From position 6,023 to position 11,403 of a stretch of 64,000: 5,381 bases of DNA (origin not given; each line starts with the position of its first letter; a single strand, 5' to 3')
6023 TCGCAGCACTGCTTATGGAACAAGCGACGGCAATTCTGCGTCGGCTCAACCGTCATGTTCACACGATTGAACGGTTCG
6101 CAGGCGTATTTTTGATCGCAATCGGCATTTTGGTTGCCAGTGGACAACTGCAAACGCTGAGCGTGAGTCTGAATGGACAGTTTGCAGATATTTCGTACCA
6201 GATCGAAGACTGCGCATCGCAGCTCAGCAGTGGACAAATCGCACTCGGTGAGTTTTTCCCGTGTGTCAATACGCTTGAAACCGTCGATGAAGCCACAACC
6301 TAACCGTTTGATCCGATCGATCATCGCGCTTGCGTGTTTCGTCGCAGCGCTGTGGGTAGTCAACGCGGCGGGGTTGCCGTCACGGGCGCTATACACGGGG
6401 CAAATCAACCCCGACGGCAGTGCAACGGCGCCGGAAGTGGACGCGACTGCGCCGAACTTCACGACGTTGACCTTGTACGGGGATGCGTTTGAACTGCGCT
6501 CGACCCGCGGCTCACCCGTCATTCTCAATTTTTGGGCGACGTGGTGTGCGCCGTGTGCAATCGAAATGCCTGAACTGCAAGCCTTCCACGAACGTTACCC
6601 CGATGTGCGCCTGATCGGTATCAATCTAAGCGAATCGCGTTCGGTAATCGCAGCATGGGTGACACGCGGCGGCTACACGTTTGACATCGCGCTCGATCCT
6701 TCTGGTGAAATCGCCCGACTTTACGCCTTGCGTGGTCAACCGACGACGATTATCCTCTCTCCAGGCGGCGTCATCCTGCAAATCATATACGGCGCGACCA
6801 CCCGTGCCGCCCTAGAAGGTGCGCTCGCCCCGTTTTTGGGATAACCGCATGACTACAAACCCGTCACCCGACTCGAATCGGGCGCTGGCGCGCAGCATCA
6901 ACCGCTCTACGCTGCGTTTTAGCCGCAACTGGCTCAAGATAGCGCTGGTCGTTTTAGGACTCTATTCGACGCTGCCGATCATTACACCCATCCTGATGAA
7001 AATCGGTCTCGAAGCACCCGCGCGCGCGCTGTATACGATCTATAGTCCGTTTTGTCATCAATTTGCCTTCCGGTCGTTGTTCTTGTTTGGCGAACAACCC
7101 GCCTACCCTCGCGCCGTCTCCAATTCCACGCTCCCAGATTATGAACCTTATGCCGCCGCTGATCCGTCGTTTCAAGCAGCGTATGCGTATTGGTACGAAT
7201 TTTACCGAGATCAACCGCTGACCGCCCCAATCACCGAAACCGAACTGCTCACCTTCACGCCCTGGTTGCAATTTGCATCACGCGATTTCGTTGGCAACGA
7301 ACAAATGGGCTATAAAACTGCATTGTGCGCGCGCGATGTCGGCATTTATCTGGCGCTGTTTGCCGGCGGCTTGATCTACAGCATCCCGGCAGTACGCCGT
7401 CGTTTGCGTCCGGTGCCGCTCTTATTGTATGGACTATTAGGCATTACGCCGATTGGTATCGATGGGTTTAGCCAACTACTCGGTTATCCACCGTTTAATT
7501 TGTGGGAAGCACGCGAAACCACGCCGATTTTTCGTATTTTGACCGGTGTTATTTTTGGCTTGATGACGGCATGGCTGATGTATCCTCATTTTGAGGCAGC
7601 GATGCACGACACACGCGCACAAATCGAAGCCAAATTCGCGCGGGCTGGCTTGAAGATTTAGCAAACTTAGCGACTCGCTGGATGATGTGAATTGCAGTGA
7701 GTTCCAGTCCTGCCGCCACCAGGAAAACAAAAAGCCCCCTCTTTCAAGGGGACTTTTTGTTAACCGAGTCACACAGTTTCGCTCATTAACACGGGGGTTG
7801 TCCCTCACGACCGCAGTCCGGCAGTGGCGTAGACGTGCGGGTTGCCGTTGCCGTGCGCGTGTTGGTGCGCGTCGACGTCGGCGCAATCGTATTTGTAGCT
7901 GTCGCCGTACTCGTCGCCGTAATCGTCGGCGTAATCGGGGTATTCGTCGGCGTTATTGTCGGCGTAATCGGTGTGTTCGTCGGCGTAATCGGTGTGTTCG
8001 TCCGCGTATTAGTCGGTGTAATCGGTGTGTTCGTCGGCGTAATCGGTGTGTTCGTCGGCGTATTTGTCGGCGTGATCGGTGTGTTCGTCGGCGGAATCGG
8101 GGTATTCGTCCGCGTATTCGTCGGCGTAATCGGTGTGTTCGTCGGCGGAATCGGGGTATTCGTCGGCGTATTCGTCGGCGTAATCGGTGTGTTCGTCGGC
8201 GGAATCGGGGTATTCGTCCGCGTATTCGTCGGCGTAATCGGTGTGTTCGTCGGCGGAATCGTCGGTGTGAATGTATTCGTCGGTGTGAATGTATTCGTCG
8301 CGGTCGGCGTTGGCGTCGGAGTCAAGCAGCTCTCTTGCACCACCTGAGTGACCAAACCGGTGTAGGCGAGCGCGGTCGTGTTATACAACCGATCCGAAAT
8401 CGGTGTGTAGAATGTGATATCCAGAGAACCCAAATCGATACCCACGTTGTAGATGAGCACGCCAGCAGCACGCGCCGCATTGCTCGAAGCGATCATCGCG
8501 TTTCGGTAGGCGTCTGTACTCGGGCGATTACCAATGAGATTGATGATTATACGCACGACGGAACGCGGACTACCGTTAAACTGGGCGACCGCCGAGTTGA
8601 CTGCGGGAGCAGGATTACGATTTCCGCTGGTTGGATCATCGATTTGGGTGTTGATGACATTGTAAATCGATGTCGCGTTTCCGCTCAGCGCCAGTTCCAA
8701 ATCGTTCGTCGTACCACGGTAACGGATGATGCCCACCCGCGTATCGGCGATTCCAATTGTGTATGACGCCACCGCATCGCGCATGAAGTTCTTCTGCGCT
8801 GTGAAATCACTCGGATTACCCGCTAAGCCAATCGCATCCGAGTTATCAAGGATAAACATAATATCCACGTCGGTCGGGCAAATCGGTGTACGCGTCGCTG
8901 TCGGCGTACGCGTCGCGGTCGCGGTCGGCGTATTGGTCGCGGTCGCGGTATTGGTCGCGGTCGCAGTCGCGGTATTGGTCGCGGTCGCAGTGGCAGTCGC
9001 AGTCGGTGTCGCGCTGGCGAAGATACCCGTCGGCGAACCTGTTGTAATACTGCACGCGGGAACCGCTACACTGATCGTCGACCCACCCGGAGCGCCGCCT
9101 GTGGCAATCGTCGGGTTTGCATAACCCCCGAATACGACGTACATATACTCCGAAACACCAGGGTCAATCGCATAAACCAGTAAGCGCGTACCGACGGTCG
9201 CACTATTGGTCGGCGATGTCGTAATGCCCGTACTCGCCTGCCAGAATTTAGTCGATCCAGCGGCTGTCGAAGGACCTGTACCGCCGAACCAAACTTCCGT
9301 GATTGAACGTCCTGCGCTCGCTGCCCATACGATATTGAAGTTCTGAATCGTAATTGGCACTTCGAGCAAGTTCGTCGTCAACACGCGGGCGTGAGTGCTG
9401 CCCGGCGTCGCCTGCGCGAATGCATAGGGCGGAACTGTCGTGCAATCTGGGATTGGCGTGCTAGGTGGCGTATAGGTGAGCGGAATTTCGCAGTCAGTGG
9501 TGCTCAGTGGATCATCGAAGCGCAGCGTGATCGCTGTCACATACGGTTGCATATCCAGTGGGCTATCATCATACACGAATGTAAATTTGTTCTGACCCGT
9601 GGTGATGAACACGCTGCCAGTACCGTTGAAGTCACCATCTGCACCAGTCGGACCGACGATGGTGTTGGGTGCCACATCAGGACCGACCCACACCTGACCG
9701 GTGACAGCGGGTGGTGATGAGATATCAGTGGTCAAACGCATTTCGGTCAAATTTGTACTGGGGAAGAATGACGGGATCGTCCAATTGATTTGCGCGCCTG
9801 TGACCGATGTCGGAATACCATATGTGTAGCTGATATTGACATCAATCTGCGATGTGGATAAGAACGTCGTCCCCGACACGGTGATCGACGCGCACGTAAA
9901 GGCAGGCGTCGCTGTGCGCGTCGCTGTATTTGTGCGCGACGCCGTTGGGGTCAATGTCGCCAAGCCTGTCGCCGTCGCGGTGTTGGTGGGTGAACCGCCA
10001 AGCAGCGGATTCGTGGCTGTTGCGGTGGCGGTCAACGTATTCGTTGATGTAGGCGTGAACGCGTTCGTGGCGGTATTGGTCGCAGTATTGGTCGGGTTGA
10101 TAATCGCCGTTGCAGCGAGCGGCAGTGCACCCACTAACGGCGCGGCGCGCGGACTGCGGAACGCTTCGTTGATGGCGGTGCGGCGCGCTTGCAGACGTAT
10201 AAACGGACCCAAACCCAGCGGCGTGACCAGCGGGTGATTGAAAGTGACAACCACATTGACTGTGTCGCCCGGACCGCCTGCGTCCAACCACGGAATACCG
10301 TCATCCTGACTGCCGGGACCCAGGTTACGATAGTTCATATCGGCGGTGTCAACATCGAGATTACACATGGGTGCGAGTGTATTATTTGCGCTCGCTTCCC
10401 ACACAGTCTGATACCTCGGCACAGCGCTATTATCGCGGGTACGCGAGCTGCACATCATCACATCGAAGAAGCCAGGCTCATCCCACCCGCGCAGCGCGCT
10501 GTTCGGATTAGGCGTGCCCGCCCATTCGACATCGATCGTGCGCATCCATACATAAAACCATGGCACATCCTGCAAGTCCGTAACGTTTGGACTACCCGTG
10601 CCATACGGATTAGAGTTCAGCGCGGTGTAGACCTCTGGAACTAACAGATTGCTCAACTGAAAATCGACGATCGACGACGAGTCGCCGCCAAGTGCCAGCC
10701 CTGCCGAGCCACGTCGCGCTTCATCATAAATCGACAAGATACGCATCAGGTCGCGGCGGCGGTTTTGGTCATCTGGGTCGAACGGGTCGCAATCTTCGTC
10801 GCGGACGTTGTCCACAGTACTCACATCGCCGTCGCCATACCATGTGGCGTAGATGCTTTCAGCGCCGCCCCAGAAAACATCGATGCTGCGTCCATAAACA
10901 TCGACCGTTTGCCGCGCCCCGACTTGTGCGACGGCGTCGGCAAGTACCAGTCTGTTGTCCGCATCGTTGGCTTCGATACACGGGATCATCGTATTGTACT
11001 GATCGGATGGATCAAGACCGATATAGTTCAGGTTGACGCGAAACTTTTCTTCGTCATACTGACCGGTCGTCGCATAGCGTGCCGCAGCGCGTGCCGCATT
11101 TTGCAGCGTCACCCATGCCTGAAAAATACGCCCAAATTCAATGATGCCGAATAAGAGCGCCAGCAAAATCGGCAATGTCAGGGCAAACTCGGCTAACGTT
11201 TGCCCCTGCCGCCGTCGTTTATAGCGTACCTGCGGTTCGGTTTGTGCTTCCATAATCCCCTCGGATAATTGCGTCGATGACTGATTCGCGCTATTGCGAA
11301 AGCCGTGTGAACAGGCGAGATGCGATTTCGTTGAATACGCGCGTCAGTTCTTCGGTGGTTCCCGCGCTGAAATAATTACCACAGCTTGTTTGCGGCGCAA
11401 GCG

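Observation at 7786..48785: Split Tad pilus locus bracketing a GT-C glycosylation line: candidate glyco-pilus system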

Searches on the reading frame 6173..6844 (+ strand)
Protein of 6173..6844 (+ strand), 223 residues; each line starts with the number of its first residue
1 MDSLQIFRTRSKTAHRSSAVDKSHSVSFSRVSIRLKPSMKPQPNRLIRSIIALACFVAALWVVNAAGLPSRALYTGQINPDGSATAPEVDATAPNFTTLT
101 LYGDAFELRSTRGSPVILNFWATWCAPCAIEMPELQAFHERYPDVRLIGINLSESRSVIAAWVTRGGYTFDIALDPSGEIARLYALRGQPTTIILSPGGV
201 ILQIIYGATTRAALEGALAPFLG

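Call 7: search_protein_families(library=pfam, proteins=[window:6173-6844:+], max_evalue=0.01)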
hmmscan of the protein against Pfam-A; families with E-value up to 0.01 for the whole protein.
window:6173-6844:+ (223 aa): 5 families
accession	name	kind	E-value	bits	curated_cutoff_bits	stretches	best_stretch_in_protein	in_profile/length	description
PF00578.27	AhpC-TSA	-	1.6e-22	80.2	26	1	90-202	2-122/124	AhpC/TSA family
PF08534.16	Redoxin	-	6e-16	59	26.6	1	89-210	2-137/148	Redoxin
PF13905.12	Thioredoxin_8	-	2.3e-09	37.9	27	1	114-199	2-92/94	Thioredoxin-like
PF00085.26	Thioredoxin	-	1.2e-08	35.3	23.5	1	113-164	18-70/103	Thioredoxin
PF13098.12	Thioredoxin_2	-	3.6e-06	27.7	27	1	112-217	4-103/104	Thioredoxin-like domain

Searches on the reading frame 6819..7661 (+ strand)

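Call 7: search_protein_families(library=pfam, proteins=[window:6819-7661:+], max_evalue=0.01)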
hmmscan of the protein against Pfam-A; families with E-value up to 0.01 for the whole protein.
window:6819-7661:+ (280 aa): 1 family
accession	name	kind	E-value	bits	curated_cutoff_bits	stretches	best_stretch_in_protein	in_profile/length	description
PF09858.14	DUF2085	-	2e-15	57.4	25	1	164-252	13-89/90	Predicted membrane protein (DUF2085)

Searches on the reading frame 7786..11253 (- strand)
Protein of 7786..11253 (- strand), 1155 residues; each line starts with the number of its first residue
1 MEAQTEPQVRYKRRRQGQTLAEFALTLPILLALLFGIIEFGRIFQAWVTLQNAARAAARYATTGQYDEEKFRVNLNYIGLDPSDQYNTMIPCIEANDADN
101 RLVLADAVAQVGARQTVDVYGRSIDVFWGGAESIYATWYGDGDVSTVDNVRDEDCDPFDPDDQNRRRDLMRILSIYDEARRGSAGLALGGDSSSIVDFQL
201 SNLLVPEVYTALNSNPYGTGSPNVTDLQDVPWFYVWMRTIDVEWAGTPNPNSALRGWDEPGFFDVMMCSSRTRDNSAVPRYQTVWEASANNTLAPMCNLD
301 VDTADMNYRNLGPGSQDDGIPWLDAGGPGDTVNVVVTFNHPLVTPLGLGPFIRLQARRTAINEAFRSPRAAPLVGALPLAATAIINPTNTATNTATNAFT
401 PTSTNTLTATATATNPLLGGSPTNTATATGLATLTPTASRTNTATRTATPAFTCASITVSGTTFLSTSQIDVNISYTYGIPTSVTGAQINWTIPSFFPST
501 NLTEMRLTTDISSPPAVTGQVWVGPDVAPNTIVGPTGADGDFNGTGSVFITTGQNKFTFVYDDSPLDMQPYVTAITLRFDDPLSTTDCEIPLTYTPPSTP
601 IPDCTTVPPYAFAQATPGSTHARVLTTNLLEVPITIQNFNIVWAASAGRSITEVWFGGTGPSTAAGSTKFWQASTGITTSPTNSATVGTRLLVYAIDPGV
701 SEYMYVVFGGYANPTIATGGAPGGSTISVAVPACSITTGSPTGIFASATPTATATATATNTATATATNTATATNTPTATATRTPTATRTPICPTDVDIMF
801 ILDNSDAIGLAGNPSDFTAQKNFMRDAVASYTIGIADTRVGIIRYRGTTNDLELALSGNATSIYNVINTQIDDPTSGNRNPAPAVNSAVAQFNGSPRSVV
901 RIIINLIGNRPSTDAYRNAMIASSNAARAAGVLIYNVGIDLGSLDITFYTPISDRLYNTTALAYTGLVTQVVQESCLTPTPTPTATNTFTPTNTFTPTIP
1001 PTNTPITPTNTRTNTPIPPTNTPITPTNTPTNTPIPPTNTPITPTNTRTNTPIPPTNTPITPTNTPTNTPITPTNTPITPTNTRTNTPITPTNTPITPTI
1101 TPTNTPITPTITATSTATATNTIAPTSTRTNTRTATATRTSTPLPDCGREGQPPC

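Call 3: search_protein_families(library=pfam, proteins=[window:7786-11253:-], max_evalue=0.01)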
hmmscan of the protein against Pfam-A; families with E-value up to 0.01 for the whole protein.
window:7786-11253:- (1155 aa): 3 families
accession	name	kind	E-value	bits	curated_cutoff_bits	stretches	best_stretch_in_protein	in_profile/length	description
PF07811.17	TadE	-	8.7e-17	61.4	22.9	1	17-59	1-43/43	TadE-like protein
PF00092.34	VWA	-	3.1e-09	37.7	23.8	1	797-942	1-140/174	von Willebrand factor type A domain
PF13400.11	Tad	-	0.0049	17.6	22.3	0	17-61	1-44/47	Putative Flp pilus-assembly TadE/G-like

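Call 56: search_protein_families(library=ncbifam, proteins=[window:7786-11253:-], max_evalue=0.001)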
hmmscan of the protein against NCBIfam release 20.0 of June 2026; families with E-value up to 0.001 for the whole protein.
window:7786-11253:- (1155 aa): 0 families

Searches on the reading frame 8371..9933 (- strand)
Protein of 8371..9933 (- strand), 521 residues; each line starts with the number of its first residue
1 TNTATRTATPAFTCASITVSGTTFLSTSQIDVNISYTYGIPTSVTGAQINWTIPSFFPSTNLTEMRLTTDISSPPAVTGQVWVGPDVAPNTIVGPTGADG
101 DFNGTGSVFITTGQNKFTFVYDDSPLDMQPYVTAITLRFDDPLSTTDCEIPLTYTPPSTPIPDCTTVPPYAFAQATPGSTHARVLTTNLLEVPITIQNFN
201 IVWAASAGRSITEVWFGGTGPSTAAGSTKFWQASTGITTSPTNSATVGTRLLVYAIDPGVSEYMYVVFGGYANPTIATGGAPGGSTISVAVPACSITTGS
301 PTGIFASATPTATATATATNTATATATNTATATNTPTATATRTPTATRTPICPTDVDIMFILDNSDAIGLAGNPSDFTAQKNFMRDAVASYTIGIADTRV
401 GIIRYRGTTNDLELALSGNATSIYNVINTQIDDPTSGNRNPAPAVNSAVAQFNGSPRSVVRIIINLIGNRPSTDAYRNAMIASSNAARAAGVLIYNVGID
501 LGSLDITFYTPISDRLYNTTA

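Call 90: search_solved_structures(query=window:8371-9933:-, max_evalue=0.1)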
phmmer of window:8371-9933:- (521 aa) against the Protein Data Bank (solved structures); distinct sequences matched with E-value up to 0.1: 2.
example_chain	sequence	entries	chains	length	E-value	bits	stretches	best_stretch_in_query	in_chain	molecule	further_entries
4cn8_A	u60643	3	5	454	6e-05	25.3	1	351-506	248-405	PROXIMAL THREAD MATRIX PROTEIN 1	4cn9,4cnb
9gtu_B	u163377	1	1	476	0.016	17.3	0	356-406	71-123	Collagen alpha-2(VI) chain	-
